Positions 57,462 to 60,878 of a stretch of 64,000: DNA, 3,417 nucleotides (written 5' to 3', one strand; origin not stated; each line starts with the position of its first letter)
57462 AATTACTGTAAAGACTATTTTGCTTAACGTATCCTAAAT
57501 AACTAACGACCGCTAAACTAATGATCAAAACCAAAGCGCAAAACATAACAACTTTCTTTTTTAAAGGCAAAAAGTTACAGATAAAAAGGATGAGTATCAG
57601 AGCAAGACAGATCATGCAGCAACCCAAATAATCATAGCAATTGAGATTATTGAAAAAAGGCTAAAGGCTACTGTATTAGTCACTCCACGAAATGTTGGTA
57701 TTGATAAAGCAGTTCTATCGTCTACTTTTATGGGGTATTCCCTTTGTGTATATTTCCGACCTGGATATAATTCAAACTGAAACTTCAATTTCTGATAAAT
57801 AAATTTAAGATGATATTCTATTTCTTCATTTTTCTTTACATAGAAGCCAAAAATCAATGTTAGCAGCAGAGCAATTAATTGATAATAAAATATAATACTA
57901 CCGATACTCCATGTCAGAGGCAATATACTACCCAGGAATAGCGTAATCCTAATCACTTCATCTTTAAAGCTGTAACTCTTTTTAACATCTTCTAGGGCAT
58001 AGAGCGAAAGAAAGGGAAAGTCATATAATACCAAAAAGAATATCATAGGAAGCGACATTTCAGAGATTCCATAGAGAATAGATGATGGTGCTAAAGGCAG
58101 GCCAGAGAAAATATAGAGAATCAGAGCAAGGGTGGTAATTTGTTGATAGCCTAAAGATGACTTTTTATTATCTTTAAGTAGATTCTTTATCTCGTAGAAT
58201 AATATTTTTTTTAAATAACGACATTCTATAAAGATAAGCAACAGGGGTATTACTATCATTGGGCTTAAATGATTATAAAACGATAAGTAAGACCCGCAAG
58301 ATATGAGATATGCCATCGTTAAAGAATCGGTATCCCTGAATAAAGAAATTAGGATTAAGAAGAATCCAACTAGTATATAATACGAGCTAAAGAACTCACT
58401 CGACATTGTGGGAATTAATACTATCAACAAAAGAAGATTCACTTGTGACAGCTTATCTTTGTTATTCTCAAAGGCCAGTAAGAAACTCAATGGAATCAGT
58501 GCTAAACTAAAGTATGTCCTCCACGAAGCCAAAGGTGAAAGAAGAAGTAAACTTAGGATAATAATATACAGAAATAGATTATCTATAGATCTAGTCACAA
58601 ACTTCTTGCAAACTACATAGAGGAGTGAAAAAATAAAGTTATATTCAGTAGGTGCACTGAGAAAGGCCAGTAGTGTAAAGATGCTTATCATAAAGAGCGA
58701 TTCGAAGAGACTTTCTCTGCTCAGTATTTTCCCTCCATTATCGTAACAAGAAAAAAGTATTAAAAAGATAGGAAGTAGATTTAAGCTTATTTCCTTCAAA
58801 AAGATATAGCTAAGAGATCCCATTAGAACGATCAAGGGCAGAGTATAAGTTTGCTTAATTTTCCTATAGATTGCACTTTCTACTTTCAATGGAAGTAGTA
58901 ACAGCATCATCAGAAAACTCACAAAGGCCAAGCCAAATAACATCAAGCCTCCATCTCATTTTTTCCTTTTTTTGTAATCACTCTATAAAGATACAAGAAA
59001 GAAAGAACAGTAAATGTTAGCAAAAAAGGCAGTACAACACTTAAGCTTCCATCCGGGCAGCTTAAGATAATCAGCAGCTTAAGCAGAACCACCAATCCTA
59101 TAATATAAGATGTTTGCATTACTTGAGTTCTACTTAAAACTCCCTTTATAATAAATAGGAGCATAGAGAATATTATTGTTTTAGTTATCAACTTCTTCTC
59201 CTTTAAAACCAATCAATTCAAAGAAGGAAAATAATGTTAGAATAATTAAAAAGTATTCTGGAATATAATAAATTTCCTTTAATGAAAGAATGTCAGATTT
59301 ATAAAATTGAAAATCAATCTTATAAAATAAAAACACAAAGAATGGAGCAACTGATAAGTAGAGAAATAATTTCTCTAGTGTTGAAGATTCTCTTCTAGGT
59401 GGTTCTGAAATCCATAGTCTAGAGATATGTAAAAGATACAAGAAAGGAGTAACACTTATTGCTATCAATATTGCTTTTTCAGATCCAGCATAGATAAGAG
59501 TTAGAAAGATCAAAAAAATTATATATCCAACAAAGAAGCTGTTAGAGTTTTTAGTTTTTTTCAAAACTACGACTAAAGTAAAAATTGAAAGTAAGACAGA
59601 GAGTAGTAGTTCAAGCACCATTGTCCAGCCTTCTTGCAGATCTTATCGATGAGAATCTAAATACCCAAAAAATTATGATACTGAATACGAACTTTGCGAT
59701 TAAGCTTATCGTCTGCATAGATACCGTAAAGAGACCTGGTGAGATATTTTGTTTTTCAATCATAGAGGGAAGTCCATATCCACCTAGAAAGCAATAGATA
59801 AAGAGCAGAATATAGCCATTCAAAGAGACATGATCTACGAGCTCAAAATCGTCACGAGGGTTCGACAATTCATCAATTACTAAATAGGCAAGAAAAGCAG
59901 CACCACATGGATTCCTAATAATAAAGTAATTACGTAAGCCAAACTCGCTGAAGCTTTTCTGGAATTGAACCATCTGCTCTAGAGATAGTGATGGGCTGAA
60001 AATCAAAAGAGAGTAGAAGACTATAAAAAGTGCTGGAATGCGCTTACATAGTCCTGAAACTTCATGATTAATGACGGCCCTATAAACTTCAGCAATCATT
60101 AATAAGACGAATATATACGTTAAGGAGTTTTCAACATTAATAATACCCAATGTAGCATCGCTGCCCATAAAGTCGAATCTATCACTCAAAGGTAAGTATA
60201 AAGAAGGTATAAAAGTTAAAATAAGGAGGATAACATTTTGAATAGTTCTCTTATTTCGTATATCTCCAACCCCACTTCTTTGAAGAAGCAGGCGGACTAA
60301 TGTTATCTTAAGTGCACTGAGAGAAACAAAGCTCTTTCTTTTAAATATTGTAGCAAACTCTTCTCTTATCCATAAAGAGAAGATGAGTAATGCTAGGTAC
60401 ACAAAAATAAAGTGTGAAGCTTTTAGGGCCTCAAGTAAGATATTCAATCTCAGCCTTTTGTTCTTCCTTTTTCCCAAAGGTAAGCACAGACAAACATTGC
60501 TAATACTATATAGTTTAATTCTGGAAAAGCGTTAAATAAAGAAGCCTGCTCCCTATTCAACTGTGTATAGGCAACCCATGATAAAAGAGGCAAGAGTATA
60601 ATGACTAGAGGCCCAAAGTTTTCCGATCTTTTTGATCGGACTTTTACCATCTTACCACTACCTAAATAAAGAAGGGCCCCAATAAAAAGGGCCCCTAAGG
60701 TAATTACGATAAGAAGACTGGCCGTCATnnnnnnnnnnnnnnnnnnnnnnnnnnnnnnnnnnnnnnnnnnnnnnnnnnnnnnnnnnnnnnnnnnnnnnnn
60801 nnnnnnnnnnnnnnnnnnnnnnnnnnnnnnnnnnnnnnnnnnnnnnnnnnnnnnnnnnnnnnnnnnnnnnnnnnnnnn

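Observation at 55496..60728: Seven coupled membrane ORFs behind nuoN that mirror the complex I membrane arm (A-H-J-K-L-M-N) without any peripheral-arm partner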

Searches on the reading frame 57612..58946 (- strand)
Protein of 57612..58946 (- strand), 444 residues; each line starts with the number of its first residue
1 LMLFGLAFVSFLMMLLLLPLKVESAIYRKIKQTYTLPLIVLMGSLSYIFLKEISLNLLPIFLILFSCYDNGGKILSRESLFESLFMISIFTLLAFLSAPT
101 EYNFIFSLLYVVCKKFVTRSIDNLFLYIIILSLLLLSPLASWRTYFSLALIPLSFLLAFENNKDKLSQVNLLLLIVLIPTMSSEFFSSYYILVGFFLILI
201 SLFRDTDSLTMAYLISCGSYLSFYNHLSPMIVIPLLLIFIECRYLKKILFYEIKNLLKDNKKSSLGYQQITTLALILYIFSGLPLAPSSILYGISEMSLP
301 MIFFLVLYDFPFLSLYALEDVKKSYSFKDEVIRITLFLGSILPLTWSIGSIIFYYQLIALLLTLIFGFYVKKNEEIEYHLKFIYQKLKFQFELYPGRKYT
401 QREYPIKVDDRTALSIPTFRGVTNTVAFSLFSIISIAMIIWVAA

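Call 3: search_protein_families(library=pfam, proteins=[window:57612-58946:-], max_evalue=10)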
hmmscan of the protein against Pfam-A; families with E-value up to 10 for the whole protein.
window:57612-58946:- (444 aa): 0 families

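Call 4: search_protein_families(library=ncbifam, proteins=[window:57612-58946:-], max_evalue=10)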
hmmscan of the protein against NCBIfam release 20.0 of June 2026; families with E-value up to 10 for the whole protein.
window:57612-58946:- (444 aa): 0 families

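Call 42: find_homologous_proteins(query=A1, max_evalue=0.001)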
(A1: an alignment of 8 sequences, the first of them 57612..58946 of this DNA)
Query A1 (8 sequences) (444 aa, profile of the alignment): 3 proteins with E <= 0.001 among 8000 candidates.
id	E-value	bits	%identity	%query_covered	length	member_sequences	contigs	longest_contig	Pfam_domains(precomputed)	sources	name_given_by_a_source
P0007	2.9e-124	434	45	5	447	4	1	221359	-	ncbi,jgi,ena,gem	-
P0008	7.3e-121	422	100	100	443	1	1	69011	-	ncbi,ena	-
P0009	6.3e-102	360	44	9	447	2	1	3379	-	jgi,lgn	jgi:hypothetical protein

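Call 67: predict_structure(alignment_id=A3)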
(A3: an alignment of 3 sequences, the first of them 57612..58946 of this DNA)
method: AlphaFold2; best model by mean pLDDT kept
length: 444 residues; sequences in the alignment: 3
mean_pLDDT: 36.9   pTM: 0.26
mean pLDDT of the five models: 36.9, 36.7, 35.0, 33.7, 33.5
residues with pLDDT >= 90: 0; 70-90: 0; 50-70: 0; < 50: 444
segments of 3 or more residues with pLDDT < 50: 1-444
pLDDT, mean of each block of 10 residues (from residue 1): 36 37 38 39 39 38 37 34 39 37 37 37 37 36 33 32 36 35 33 37 35 40 37 40 44 48 41 40 36 35 38 39 38 39 35 38 38 37 33 33 33 31 36 37 31
secondary structure, 60 per line:
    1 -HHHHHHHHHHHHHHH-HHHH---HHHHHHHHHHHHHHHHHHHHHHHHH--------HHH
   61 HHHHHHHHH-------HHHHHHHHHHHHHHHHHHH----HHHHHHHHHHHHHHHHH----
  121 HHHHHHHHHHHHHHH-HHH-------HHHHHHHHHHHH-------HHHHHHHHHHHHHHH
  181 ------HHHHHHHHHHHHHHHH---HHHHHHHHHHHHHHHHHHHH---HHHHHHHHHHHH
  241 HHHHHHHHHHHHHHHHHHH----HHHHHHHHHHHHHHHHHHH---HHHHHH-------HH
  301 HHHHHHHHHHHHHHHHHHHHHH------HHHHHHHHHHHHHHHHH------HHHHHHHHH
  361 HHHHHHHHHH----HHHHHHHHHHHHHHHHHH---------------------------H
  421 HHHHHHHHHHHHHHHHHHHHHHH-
elements in order: H2-16 H18-21 H25-49 H58-69 H77-95 H100-116 H121-135 H147-158 H166-180 H187-202 H206-225 H229-259 H264-282 H286-291 H299-322 H329-345 H352-370 H375-392 H420-443

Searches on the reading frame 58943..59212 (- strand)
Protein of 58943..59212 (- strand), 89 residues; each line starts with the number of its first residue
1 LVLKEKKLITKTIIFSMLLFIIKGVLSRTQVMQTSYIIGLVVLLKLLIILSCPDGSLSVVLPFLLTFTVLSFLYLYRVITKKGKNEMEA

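Call 3: search_protein_families(library=pfam, proteins=[window:58943-59212:-], max_evalue=10)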
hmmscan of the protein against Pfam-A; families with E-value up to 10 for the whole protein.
window:58943-59212:- (89 aa): 1 family
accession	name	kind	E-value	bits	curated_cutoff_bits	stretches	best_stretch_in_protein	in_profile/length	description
PF21525.2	Nlp36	-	2.8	8.4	27.3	1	55-82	11-38/49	Neuropeptide-like peptide 36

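Call 4: search_protein_families(library=ncbifam, proteins=[window:58943-59212:-], max_evalue=10)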
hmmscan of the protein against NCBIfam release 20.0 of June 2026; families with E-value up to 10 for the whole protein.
window:58943-59212:- (89 aa): 1 family
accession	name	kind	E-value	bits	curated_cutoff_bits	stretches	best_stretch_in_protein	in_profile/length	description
NF003155.0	PRK04125.1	equivalog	0.075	12.8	136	1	4-49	5-50/141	antiholin-like murein hydrolase modulator LrgA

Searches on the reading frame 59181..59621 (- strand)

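Call 3: search_protein_families(library=pfam, proteins=[window:59181-59621:-], max_evalue=10)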
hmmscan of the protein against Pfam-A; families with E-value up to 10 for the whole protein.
window:59181-59621:- (146 aa): 1 family
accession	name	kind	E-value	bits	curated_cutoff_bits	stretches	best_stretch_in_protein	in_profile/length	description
PF09843.14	DUF2070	-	2.3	6.9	30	1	2-109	73-182/561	Predicted membrane protein (DUF2070)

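Call 4: search_protein_families(library=ncbifam, proteins=[window:59181-59621:-], max_evalue=10)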
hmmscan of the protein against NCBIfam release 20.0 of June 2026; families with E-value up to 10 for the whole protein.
window:59181-59621:- (146 aa): 0 families

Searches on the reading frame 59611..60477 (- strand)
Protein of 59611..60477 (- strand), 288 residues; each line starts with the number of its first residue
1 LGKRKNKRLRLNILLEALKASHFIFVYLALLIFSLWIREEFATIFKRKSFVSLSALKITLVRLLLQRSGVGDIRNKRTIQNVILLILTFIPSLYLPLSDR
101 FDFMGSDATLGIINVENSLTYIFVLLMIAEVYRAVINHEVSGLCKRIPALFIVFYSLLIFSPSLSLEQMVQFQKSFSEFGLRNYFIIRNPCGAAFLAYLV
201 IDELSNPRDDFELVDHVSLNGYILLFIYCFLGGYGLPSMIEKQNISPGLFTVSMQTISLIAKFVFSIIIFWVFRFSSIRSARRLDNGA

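Call 3: search_protein_families(library=pfam, proteins=[window:59611-60477:-], max_evalue=10)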
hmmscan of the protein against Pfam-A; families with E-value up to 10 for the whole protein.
window:59611-60477:- (288 aa): 1 family
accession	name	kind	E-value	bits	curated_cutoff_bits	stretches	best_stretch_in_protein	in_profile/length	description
PF14108.11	ABA4-like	-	0.47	11.3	27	1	114-202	4-88/127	ABA DEFICIENT 4-like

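Call 4: search_protein_families(library=ncbifam, proteins=[window:59611-60477:-], max_evalue=10)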
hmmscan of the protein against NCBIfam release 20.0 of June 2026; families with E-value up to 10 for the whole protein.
window:59611-60477:- (288 aa): 0 families

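Call 79: find_related_loci(query=window:59611-60477:-, collection=metagenome_contigs, flank=10000)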
Query window:59611-60477:- (288 aa) in metagenome_contigs; peptide patterns used: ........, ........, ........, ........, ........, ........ (x = any residue, [..] = any of these).
211 stretches matched a pattern; 2 encode a relative of the query (tblastn E <= 1e-3); 2 distinct loci.
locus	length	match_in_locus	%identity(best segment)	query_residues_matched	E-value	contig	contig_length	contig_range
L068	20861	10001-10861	72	1-287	2e-140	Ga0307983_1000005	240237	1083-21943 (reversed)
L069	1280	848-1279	66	3-146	3e-66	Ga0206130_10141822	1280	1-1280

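Call 88: search_solved_structures(query=A4, max_evalue=10, show_alignments=1)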
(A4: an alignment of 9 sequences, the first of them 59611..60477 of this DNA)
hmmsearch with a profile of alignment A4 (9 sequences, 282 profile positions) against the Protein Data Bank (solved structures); distinct sequences matched with E-value up to 10: 0.

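Call 89: search_protein_families(library=pfam, alignment_id=A4, max_evalue=10)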
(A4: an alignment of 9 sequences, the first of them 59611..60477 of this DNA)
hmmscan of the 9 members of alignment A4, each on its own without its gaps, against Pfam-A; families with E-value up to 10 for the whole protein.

A. member 1, window:59611-60477:- (288 aa): 1 family
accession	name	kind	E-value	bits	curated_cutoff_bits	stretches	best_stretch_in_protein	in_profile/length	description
PF14108.11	ABA4-like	-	0.47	11.3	27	1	114-202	4-88/127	ABA DEFICIENT 4-like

B. families by the number of members that match (of 9 scanned): 3 families
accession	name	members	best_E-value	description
PF18935.5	DUF5683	1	0.19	Family of unknown function (DUF5683)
PF14108.11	ABA4-like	1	0.47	ABA DEFICIENT 4-like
PF19732.4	SpoIIE_N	1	4.5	Stage II sporulation protein E N-terminal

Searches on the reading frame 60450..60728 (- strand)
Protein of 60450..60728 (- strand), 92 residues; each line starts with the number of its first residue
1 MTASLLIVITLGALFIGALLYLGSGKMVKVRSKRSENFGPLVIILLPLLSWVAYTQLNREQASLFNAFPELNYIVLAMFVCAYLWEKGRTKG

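Call 3: search_protein_families(library=pfam, proteins=[window:60450-60728:-], max_evalue=10)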
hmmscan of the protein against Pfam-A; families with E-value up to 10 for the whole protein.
window:60450-60728:- (92 aa): 4 families
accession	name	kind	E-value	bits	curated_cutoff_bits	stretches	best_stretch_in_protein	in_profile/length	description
PF14079.11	DUF4260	-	0.068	13.6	27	1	41-84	30-73/113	Domain of unknown function (DUF4260)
PF06093.19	Spt4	-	0.15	12.7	25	1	27-62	33-69/77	Spt4/RpoE2 zinc finger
PF10762.14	DUF2583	-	0.2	12.6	27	1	5-27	41-63/88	Protein of unknown function (DUF2583)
PF06305.16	LapA_dom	-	0.29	11.5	28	1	6-22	19-35/64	Lipopolysaccharide assembly protein A domain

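Call 4: search_protein_families(library=ncbifam, proteins=[window:60450-60728:-], max_evalue=10)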
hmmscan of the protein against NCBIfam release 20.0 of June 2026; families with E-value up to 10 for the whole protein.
window:60450-60728:- (92 aa): 1 family
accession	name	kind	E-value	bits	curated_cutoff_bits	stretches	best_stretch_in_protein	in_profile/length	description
NF007968.0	PRK10692.1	equivalog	0.063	13.8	108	2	4-28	40-63/91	stress-induced protein YchH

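Call 8: list_cluster_members(proteins=[window:60450-60728:-, window:59611-60477:-, window:59181-59621:-, window:58943-59212:-, window:57612-58946:-, window:56641-57627:-, window:55496-56644:-, window:60729-62195:-, window:52245-55490:-])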
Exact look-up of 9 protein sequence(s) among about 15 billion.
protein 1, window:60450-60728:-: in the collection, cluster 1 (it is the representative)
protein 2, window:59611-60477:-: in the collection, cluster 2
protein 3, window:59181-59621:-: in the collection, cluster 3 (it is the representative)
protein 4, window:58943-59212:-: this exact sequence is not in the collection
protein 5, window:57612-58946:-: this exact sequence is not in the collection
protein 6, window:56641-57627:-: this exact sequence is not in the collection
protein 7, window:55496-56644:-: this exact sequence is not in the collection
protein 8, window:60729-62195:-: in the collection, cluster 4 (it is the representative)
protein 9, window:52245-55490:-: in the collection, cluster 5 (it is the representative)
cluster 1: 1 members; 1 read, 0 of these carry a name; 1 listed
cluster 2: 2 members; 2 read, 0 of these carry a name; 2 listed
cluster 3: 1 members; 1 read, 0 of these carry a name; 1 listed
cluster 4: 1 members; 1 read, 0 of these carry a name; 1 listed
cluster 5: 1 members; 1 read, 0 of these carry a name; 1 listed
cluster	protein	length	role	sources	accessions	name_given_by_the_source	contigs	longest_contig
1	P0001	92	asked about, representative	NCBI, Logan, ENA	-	-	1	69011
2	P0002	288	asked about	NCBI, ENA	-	-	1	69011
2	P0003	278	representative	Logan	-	-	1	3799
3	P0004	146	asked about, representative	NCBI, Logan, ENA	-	-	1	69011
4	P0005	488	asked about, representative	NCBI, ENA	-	-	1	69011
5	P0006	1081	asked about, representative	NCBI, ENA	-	-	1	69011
